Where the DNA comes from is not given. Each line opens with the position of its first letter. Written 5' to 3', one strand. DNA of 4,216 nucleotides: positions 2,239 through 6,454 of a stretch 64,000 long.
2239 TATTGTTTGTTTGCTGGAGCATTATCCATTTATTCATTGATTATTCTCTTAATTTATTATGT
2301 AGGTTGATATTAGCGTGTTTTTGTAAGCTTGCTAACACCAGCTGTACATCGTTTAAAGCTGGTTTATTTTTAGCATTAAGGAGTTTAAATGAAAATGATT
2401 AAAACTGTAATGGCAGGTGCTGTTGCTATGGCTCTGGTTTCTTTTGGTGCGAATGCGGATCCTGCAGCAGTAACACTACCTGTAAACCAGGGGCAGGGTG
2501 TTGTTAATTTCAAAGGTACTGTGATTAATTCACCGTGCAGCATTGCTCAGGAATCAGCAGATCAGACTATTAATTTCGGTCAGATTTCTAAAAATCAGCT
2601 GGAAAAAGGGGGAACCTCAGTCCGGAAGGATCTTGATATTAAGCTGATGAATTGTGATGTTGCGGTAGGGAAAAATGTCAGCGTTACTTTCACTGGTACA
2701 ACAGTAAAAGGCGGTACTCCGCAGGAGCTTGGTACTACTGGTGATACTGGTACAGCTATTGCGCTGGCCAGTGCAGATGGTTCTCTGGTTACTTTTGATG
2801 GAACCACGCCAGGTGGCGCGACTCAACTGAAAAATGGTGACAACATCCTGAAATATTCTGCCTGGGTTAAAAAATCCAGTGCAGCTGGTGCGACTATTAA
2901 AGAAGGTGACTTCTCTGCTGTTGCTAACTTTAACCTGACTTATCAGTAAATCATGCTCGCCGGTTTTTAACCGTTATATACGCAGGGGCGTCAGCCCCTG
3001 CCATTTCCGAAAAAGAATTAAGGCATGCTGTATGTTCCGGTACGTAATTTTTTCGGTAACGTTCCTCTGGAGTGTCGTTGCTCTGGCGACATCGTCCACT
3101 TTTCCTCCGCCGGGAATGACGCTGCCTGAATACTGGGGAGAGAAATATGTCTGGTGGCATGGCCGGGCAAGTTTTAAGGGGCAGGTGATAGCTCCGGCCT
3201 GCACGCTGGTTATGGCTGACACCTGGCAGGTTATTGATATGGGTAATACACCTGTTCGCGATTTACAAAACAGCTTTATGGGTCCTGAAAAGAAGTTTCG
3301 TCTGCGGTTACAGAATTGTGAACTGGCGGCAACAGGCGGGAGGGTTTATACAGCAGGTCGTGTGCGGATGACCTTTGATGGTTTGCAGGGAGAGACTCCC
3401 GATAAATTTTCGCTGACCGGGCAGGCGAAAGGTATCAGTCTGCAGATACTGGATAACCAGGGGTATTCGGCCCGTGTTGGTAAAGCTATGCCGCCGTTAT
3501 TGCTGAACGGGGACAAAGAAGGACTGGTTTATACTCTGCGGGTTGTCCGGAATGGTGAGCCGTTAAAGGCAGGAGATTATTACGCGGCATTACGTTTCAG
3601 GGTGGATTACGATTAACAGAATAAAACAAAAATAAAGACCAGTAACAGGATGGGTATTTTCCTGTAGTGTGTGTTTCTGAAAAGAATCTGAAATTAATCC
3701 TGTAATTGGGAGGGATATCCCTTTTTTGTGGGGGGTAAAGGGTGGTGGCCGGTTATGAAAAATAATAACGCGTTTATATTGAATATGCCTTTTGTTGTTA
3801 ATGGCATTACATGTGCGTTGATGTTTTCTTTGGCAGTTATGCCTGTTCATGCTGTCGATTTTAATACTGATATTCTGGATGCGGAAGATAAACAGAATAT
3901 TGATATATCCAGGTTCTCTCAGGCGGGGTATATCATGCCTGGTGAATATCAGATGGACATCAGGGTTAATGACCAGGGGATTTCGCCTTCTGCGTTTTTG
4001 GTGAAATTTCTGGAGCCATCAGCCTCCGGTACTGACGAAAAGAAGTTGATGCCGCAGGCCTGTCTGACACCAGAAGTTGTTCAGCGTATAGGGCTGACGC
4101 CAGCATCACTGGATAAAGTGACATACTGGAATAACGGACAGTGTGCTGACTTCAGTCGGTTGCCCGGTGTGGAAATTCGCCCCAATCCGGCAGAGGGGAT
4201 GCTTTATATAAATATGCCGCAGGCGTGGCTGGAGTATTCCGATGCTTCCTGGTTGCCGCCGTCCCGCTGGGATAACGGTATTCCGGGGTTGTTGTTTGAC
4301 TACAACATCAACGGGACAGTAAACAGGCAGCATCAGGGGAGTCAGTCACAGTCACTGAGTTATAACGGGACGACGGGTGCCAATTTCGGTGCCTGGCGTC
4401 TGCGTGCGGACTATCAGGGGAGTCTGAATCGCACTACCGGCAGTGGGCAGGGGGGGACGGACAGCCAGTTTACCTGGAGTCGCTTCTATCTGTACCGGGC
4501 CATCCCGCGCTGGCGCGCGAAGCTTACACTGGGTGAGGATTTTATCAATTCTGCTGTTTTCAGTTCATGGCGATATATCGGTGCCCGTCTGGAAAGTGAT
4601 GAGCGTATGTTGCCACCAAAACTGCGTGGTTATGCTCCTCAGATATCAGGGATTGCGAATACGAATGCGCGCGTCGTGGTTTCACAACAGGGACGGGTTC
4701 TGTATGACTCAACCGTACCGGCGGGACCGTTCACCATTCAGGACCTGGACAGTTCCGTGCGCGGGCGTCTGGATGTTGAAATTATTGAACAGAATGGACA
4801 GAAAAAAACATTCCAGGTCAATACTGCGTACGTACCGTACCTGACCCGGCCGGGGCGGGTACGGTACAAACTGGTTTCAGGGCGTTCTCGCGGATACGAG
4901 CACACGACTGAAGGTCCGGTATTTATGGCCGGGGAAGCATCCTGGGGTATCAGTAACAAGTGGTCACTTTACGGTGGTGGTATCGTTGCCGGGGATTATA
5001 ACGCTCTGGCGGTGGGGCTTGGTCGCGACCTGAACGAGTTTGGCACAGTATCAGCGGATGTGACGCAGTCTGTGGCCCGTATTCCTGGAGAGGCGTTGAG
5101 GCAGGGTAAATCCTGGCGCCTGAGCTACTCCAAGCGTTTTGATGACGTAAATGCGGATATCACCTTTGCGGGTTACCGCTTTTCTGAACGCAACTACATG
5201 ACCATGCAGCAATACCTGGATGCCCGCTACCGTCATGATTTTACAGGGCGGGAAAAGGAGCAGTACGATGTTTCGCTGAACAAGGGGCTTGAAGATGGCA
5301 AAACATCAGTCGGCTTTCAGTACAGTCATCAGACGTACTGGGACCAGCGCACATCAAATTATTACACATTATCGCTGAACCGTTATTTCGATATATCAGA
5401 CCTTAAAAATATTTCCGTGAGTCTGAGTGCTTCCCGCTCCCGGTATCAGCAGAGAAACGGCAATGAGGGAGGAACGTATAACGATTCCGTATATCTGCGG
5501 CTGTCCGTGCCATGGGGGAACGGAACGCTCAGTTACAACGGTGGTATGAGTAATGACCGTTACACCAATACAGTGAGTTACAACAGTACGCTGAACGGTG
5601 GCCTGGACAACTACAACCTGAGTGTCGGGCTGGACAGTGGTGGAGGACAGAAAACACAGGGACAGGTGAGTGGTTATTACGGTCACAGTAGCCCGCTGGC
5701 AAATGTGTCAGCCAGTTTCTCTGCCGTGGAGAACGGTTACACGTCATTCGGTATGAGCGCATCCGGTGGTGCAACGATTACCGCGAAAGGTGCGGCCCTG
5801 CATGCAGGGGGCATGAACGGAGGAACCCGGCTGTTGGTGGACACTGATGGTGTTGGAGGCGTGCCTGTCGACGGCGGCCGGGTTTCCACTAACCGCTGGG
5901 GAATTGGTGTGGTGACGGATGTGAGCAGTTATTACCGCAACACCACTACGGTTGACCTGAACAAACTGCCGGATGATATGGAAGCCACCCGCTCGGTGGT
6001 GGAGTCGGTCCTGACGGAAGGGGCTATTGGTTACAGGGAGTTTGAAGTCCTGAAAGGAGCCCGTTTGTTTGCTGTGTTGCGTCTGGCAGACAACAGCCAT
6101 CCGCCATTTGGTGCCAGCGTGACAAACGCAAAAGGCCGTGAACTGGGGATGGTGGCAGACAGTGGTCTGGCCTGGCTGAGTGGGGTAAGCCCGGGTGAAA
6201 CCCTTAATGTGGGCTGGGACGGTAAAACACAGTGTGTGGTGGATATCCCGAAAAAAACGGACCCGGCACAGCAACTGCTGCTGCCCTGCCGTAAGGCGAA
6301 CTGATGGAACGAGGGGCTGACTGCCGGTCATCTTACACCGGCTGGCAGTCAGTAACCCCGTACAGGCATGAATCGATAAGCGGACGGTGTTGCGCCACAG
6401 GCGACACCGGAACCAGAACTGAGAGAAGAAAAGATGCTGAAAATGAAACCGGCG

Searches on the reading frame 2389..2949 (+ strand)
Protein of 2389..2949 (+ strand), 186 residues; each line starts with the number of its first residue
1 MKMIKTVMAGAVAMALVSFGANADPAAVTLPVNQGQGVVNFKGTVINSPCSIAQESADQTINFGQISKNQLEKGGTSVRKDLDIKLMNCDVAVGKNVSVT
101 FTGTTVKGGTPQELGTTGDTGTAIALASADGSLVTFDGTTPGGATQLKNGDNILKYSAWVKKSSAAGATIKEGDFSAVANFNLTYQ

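Call 19: search_protein_families(proteins=[window:2389-2949:+], library=ncbifam, max_evalue=0.001)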
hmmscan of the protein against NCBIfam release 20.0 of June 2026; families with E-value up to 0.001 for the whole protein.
window:2389-2949:+ (186 aa): 19 families
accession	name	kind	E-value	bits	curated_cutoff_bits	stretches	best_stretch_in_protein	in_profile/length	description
NF011741.1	PRK15194.1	equivalog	1.3e-18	67.6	140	1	6-185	4-184/185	type 1 fimbrial major subunit FimA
NF052361.1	FimI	equivalog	2.1e-16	60.1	300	1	15-186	12-179/179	type 1 fimbrial minor subunit FimI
NF011811.0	PRK15283.1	equivalog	2.5e-15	56.8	267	1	5-185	6-185/186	fimbrial major subunit StfA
NF011756.0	PRK15209.1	equivalog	3.2e-15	56.1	221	1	26-186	15-174/174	long polar fimbrial major subunit LpfA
NF007276.0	PRK09733.1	equivalog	2.2e-14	53.7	189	1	5-136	6-137/183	fimbrial-like protein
NF011734.0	PRK15187.1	equivalog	6.2e-14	52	247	1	3-185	4-179/180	fimbrial protein BcfA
NF011816.0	PRK15288.1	equivalog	1.4e-13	50.9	253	1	27-183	18-173/176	putative minor fimbrial subunit StfG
NF011757.0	PRK15210.1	equivalog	3e-11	43.8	241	1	7-185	8-193/194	fimbrial protein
NF011817.0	PRK15289.1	equivalog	3.8e-09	36.6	203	1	35-127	24-124/190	chaperone-usher fimbrial major subunit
NF011747.0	PRK15200.1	equivalog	3.9e-09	36.2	210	1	27-121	17-112/177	type 1 fimbrial protein subunit FimI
NF011793.0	PRK15261.1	equivalog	4.1e-09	36.7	218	1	36-185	30-194/195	fimbrial protein SteA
NF052362.1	FimF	equivalog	9e-09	35.1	200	1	34-186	21-175/175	type 1 fimbrial adaptor subunit FimF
NF011792.0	PRK15260.1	equivalog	6.4e-08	32.6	264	1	36-186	28-178/178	fimbrial protein SteF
NF011738.0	PRK15191.1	equivalog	9.1e-07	28.8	238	1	32-185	18-171/172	fimbrial protein BcfF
NF052363.1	FimG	equivalog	2e-06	27.6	220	1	39-131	28-116/166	type 1 fimbrial minor subunit FimG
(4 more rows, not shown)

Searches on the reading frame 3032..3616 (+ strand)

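Call 19: search_protein_families(proteins=[window:3032-3616:+], library=ncbifam, max_evalue=0.001)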
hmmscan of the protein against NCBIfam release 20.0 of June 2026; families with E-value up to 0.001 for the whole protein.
window:3032-3616:+ (194 aa): 4 families
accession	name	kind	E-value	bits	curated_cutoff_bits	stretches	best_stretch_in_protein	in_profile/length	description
NF052362.1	FimF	equivalog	9.6e-06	25.2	200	1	48-194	28-175/175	type 1 fimbrial adaptor subunit FimF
NF052363.1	FimG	equivalog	2.9e-05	23.8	220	1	48-152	30-124/166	type 1 fimbrial minor subunit FimG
NF052361.1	FimI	equivalog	6.7e-05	22.6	300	1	43-146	29-130/179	type 1 fimbrial minor subunit FimI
NF007276.0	PRK09733.1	equivalog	7.1e-05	22.7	189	1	43-124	27-105/183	fimbrial-like protein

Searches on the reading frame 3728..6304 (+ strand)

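Call 19: search_protein_families(proteins=[window:3728-6304:+], library=ncbifam, max_evalue=0.001)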
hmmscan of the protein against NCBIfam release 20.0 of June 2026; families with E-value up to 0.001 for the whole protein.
window:3728-6304:+ (858 aa): 15 families
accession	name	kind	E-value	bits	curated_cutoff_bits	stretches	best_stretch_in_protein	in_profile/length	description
NF011812.0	PRK15284.1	subfamily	5.8e-262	871.3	972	1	37-856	27-845/881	outer membrane usher protein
NF011804.0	PRK15273.1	equivalog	8.5e-250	831.1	1371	1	24-855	10-840/899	fimbrial biogenesis outer membrane usher protein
NF011791.0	PRK15255.1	equivalog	1.5e-184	615.4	1289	1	32-855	11-829/829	fimbrial outer membrane usher protein StdB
NF007337.0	PRK09828.1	equivalog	2.6e-118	396.3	830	1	26-839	17-841/865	outer membrane usher protein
NF011740.0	PRK15193.1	equivalog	2.8e-99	333.2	995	1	36-838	25-856/877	fimbrial biogenesis usher protein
NF011760.0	PRK15213.1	equivalog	1.1e-96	324.6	752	1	27-829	13-774/796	PefC/AfrB family outer membrane usher protein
NF011745.0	PRK15198.1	subfamily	1.3e-88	298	975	1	23-839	7-836/860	outer membrane usher protein FimD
NF011769.0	PRK15223.1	equivalog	1.9e-81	274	1105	1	38-839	19-816/836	fimbrial biogenesis outer membrane usher protein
NF011754.0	PRK15207.1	equivalog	3.2e-80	270.4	1271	1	36-839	26-822/842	outer membrane usher protein LpfC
NF011822.1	PRK15294.1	equivalog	2.1e-79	267.5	1397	1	37-833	23-817/845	fimbrial outer membrane usher protein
NF011763.0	PRK15217.1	subfamily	1.4e-74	251.8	933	1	27-819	7-790/826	fimbrial biogenesis outer membrane usher protein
NF011784.0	PRK15248.1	equivalog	2.3e-74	250.8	996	1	59-836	44-829/853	fimbrial outer membrane usher protein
NF011826.0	PRK15298.1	equivalog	3e-68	230.6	1422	1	54-839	46-828/848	fimbrial outer membrane usher protein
NF011832.0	PRK15304.1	subfamily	5.9e-57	193.2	723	1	26-840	14-781/801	fimbrial biogenesis usher protein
NF011774.0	PRK15235.1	exception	3.5e-55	187.7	1191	1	70-834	48-788/814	SEF14/SEF18 fimbria usher protein SefC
